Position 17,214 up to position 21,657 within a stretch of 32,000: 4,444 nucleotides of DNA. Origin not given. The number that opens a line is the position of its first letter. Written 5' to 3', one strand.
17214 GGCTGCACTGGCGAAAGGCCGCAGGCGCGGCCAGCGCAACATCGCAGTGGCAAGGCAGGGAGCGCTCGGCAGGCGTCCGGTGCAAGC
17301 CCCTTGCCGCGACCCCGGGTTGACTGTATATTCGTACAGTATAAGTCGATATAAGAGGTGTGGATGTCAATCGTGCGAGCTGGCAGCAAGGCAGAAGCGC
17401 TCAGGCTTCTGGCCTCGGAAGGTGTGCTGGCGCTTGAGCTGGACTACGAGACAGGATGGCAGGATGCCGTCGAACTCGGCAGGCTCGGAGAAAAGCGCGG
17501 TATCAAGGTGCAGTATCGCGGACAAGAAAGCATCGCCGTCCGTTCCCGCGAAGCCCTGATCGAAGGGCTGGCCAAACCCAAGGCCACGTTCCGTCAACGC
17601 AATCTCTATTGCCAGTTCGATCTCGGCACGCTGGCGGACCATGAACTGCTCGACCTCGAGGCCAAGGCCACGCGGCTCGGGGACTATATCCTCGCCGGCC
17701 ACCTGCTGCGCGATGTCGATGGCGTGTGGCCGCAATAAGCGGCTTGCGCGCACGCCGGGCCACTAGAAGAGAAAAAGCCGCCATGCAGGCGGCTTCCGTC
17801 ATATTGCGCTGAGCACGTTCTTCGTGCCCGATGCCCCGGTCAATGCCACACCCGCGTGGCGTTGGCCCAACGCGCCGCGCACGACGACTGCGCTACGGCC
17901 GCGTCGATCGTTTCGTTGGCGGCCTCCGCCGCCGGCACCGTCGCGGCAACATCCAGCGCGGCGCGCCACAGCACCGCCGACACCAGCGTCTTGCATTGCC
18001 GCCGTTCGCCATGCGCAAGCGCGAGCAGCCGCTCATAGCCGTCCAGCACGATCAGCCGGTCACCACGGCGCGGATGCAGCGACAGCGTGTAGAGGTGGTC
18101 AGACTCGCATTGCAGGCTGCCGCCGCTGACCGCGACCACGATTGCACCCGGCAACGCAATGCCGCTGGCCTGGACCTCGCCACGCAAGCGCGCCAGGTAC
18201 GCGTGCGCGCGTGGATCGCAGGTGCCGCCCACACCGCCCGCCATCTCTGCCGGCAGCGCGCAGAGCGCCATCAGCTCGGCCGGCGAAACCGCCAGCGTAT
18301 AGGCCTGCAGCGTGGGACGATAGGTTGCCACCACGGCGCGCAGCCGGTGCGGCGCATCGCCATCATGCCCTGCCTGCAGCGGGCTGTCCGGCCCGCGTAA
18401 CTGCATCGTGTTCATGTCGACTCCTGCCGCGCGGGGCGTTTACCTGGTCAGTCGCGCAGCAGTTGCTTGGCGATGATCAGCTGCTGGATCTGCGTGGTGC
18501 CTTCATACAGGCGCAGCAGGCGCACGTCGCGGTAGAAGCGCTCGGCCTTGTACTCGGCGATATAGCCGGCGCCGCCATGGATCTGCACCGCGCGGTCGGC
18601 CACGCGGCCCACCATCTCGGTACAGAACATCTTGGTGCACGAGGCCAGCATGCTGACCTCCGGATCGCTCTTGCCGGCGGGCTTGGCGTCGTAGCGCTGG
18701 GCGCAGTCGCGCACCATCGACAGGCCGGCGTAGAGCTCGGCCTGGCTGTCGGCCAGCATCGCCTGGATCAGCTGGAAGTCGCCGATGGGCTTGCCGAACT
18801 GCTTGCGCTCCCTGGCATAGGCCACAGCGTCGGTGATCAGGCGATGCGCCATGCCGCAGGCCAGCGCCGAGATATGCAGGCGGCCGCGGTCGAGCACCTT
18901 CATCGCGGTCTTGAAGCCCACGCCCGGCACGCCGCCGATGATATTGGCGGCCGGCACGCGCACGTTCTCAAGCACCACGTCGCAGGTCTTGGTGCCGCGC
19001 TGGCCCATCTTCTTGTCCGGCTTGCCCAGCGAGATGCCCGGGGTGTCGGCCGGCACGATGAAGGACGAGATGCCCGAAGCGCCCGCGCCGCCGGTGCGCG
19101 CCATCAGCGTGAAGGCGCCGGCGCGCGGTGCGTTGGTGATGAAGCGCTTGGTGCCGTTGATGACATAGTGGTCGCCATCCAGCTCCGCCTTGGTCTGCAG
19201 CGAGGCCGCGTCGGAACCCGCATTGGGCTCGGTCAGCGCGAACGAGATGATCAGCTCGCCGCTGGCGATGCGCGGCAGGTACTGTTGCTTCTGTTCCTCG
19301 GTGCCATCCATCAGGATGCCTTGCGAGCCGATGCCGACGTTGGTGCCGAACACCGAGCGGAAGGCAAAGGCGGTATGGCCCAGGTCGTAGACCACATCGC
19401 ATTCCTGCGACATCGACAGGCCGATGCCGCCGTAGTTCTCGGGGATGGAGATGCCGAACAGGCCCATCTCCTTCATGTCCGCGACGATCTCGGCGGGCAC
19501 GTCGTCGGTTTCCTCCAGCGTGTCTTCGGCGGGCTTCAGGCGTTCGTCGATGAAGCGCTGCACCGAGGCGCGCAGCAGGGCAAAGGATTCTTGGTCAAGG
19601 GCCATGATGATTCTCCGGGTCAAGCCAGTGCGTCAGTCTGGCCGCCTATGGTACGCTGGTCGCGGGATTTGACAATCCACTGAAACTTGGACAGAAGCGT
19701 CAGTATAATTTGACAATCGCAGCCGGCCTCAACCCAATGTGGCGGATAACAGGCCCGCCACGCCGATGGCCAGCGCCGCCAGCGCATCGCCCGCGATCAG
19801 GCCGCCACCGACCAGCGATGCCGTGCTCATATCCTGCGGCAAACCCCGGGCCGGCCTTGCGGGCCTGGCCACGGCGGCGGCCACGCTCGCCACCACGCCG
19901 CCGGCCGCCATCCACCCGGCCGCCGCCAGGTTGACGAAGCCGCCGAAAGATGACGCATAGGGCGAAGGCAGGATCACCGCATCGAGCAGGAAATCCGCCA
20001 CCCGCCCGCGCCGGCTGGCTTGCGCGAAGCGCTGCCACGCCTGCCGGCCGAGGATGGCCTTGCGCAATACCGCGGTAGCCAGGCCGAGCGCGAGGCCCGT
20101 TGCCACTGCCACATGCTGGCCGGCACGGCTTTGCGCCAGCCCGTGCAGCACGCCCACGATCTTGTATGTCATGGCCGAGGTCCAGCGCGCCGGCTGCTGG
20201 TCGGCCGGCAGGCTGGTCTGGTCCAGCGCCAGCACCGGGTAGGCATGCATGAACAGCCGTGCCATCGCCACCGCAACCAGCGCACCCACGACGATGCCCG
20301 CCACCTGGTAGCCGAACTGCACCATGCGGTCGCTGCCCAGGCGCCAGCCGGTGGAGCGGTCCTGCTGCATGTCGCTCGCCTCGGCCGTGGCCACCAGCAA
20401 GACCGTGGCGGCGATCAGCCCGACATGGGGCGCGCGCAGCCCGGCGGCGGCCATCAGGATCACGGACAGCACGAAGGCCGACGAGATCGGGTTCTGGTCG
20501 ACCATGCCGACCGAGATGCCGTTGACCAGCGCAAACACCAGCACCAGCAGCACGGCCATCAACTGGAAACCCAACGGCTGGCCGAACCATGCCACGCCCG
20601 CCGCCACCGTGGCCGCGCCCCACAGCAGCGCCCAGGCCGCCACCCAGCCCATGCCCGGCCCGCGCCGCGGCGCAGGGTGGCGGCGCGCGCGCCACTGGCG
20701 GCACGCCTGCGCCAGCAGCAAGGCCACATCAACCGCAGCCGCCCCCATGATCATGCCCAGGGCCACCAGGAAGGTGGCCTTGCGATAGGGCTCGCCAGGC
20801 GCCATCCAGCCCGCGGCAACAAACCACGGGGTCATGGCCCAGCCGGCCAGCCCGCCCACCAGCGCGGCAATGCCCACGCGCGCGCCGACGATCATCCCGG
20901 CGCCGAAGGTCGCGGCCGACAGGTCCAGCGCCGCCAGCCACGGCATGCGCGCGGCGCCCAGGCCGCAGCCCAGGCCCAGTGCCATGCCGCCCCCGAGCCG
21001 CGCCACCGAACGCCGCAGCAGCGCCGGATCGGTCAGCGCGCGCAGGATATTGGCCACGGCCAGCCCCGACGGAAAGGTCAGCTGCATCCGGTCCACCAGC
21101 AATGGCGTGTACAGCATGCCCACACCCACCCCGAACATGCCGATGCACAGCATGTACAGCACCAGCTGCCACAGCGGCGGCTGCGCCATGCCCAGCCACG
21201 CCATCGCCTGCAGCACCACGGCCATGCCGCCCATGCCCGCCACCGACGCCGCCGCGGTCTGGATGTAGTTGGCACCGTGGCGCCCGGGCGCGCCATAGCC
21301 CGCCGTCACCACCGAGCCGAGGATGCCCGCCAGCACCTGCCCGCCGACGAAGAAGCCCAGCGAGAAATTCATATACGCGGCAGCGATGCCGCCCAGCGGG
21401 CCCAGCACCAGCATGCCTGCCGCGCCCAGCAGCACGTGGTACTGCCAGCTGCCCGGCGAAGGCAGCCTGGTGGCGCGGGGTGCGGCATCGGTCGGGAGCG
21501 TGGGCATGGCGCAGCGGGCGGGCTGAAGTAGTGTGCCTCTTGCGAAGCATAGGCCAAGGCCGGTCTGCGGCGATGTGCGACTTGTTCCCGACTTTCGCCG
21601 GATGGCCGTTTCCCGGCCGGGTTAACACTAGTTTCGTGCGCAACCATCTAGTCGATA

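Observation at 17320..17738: Near-consensus SOS (LexA) box controlling an uncharacterised 124-aa protein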

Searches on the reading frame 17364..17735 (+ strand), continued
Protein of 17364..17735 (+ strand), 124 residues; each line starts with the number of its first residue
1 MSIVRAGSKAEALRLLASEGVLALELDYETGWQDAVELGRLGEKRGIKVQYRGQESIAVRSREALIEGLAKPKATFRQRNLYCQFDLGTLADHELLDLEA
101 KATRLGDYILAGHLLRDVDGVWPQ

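Call 63: search_protein_families(library=phrogs, proteins=[L083:6583-7587:+, L083:7578-7970:+, L083:8403-8762:+, L083:10087-11937:+, L083:13146-14414:-, L083:3803-4315:+, L083:1229-1735:-, L083:9368-9676:+, L083:6002-6418:-], max_evalue=0.001)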
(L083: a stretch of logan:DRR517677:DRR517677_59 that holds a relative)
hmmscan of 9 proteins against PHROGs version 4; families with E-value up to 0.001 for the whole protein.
L083:6583-7587:+ (335 aa): 6 families
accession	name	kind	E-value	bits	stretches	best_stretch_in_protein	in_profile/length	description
phrog_97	-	other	5.3e-46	158.8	1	34-272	51-295/506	UvsX-like recombinase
phrog_8337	-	DNA, RNA and nucleotide metabolism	2.9e-16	60.7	1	40-233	57-252/273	DNA repair protein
phrog_9666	-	unknown function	1.5e-08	34.3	1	65-289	486-735/779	-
phrog_1366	-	unknown function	4.3e-07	30.8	1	56-140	18-99/307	-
phrog_168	-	DNA, RNA and nucleotide metabolism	4.5e-05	24.3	1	53-188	44-137/314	clamp loader of DNA polymerase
phrog_124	-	DNA, RNA and nucleotide metabolism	0.00043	20.8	1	57-228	48-192/382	Sak4-like ssDNA annealing protein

L083:7578-7970:+ (131 aa): 0 families

L083:8403-8762:+ (120 aa): 4 families
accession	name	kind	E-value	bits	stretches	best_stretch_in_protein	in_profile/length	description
phrog_7810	-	unknown function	1.2e-16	61.9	1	5-79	2-76/118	-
phrog_7432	-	unknown function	3.3e-13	51.2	1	6-75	2-71/186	-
phrog_4330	-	unknown function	1.6e-11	45.3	1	2-74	22-96/200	-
phrog_5992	-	unknown function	3.2e-05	25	1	9-72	6-70/75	-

L083:10087-11937:+ (617 aa): 0 families

L083:13146-14414:- (423 aa): 0 families

L083:3803-4315:+ (171 aa): 0 families

L083:1229-1735:- (169 aa): 0 families

L083:9368-9676:+ (103 aa): 0 families

L083:6002-6418:- (139 aa): 0 families

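Call 76: predict_structure(alignment_id=A3)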
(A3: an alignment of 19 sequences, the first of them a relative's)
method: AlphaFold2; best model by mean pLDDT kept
length: 132 residues; sequences in the alignment: 19
mean_pLDDT: 94.3   pTM: 0.80
mean pLDDT of the five models: 94.3, 93.2, 93.0, 92.4, 92.0
residues with pLDDT >= 90: 113; 70-90: 19; 50-70: 0; < 50: 0
segments of 3 or more residues with pLDDT < 50: none
pLDDT, mean of each block of 10 residues (from residue 1): 83 97 97 93 93 98 96 98 95 97 98 96 86 94
secondary structure, 60 per line:
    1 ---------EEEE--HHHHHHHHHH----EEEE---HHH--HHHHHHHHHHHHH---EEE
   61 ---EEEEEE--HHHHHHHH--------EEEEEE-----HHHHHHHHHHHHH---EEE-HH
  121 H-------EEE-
elements in order: E10-13 H16-25 E30-33 H42-54 E58-60 E64-69 H72-79 E88-93 H99-111 E115-117 E129-131

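Call 78: fold_search(model_id=the predicted structure, library=pdb)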
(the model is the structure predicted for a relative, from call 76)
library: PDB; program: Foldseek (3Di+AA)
matches with E <= 10: 1154; with E <= 0.001: 0
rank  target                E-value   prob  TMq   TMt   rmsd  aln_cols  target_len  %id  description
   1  7pua_FN               3.3e-02  0.82  0.33  0.15  12.0       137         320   10  Middle assembly intermediate of the Trypanosoma brucei mitoribosomal small subunit (released 2022-03-02)
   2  4i26_C                5.2e-02  0.30  0.26  0.11  11.6       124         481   10  2.20 Angstroms X-ray crystal structure of 2-aminomuconate 6-semialdehyde dehydrogenase from Pseudomonas fluorescens (released 2014-05-21)
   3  2d69_D                6.3e-02  0.41  0.27  0.11  12.5       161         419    9  Crystal structure of the complex of sulfate ion and octameric ribulose-1,5-bisphosphate carboxylase/oxygenase (Rubisco (released 2006-05-10)
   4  6smt_A                7.1e-02  0.72  0.33  0.17  11.8       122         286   13  S-enantioselective imine reductase from Mycobacterium smegmatis (released 2020-08-12)
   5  7p4g_A                7.6e-02  0.57  0.32  0.15  12.1       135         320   12  Rabbit Muscle L-lactate dehydrogenase in complex with citrate (released 2022-05-18)
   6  6xeq_C                8.6e-02  0.60  0.30  0.14  12.8       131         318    8  Crystal structure of the tetrameric 6-phosphogluconate dehydrogenase from Gluconobacter oxidans (released 2020-12-02)
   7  3hnp_C                9.1e-02  0.38  0.28  0.12  12.8       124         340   10  Crystal Structure of an Oxidoreductase from Bacillus cereus. Northeast Structural Genomics Consortium target id BcR251 (released 2009-06-30)
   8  4u3w_A                1.1e-01  0.25  0.27  0.11  11.4       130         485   12  X-ray crystal structure of 2-aminomuconate 6-semialdehyde dehydrogenase from Burkholderia cenocepacia (released 2014-07-30)
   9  4p4l_C                1.3e-01  0.51  0.30  0.16  12.7       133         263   10  Crystal Structure of Mycobacterium tuberculosis Shikimate Dehydrogenase (released 2015-03-18)
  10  4ezb                  1.3e-01  0.47  0.30  0.15  12.2       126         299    8  CRYSTAL STRUCTURE OF the Conserved hypothetical protein from Sinorhizobium meliloti 1021 (released 2012-05-23)
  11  10gw_D                1.3e-01  0.51  0.29  0.13  12.3       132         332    8  Crystal structure of tetrameric 6-phosphogluconate dehydrogenase from Gluconobacter oxydans in complex with 6-phosphog (released 2026-03-18)
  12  5kj5_B                1.3e-01  0.33  0.28  0.12   6.5       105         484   14  Crystal structure of 2-aminomuconate 6-semialdehyde dehydrogenase N169D in complex with NAD+ (released 2016-11-09)
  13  2d69_B                1.4e-01  0.41  0.30  0.12  12.1       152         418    9  Crystal structure of the complex of sulfate ion and octameric ribulose-1,5-bisphosphate carboxylase/oxygenase (Rubisco (released 2006-05-10)
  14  4u3w_B                1.4e-01  0.18  0.25  0.10  11.7       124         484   12  X-ray crystal structure of 2-aminomuconate 6-semialdehyde dehydrogenase from Burkholderia cenocepacia (released 2014-07-30)
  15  4p4l_A                1.5e-01  0.51  0.31  0.17  12.7       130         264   10  Crystal Structure of Mycobacterium tuberculosis Shikimate Dehydrogenase (released 2015-03-18)
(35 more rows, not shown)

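Call 79: search_protein_families(library=pfam, proteins=[L090:5489-6979:+, L090:4252-4992:+, L089:7408-7782:+, L089:7799-8098:+, L089:6402-6716:+, L087:6581-7456:+, L089:10686-11468:+, L084:11037-11693:-, L084:12107-13909:+], max_evalue=0.01)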
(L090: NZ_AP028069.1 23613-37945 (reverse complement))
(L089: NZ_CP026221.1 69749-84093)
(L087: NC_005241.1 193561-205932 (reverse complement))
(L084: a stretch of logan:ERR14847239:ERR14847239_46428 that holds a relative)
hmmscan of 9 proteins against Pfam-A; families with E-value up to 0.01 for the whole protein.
L090:5489-6979:+ (497 aa): 1 family
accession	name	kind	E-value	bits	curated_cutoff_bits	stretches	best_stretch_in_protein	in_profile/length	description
PF06008.19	Laminin_I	-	0.0027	17.9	34.6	1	100-249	50-199/259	Laminin Domain I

L090:4252-4992:+ (247 aa): 0 families

L089:7408-7782:+ (125 aa): 0 families

L089:7799-8098:+ (100 aa): 0 families

L089:6402-6716:+ (105 aa): 0 families

L087:6581-7456:+ (292 aa): 0 families

L089:10686-11468:+ (261 aa): 0 families

L084:11037-11693:- (219 aa): 0 families

L084:12107-13909:+ (601 aa): 1 family
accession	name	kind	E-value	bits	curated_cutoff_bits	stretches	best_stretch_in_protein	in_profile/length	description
PF01507.26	PAPS_reduct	-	1.3e-05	25.8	22.5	1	62-244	2-149/175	Phosphoadenosine phosphosulfate reductase domain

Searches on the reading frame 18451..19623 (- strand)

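Call 21: search_protein_families(library=pfam, proteins=[window:18451-19623:-], max_evalue=0.001)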
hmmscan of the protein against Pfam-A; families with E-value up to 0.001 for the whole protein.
window:18451-19623:- (391 aa): 5 families
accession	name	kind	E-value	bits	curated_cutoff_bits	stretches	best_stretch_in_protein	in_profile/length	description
PF00441.29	Acyl-CoA_dh_1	-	3.6e-46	157.5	22.4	1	235-389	2-150/150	Acyl-CoA dehydrogenase, C-terminal domain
PF02771.21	Acyl-CoA_dh_N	-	8.9e-30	103.8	22.9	1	15-123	5-113/113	Acyl-CoA dehydrogenase, N-terminal domain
PF02770.24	Acyl-CoA_dh_M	-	1.5e-29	102.4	33.3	1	127-221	1-97/97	Acyl-CoA dehydrogenase, middle domain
PF08028.16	Acyl-CoA_dh_2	-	2.4e-19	70.4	22.7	1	250-376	2-132/134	Acyl-CoA dehydrogenase, C-terminal domain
PF22924.1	ACOX_C_alpha1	-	1.2e-10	41.9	27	1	247-388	7-168/169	Acyl-CoA oxidase, C-alpha1 domain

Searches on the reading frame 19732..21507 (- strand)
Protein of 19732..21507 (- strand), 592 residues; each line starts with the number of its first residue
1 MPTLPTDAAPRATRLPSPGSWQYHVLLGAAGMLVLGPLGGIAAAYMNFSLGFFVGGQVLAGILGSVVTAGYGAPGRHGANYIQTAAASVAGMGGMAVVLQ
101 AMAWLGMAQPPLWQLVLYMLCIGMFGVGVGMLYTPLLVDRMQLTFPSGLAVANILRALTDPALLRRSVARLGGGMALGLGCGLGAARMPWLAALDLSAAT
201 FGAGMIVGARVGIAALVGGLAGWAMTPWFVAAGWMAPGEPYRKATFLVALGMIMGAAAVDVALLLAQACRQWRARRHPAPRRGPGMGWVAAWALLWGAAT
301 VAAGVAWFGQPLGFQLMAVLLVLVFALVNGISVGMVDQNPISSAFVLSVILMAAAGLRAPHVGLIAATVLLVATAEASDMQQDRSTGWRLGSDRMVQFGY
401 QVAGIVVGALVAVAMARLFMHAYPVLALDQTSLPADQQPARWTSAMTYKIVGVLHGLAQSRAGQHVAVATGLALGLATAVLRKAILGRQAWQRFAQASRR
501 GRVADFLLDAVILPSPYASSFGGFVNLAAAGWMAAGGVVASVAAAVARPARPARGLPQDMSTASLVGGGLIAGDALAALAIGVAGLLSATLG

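Call 21: search_protein_families(library=pfam, proteins=[window:19732-21507:-], max_evalue=0.001)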
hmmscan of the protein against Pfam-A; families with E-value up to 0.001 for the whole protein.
window:19732-21507:- (592 aa): 1 family
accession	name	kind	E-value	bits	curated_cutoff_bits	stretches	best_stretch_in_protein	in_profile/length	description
PF03169.20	OPT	-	1.1e-32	113.9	25.8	1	34-582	12-620/623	OPT oligopeptide transporter protein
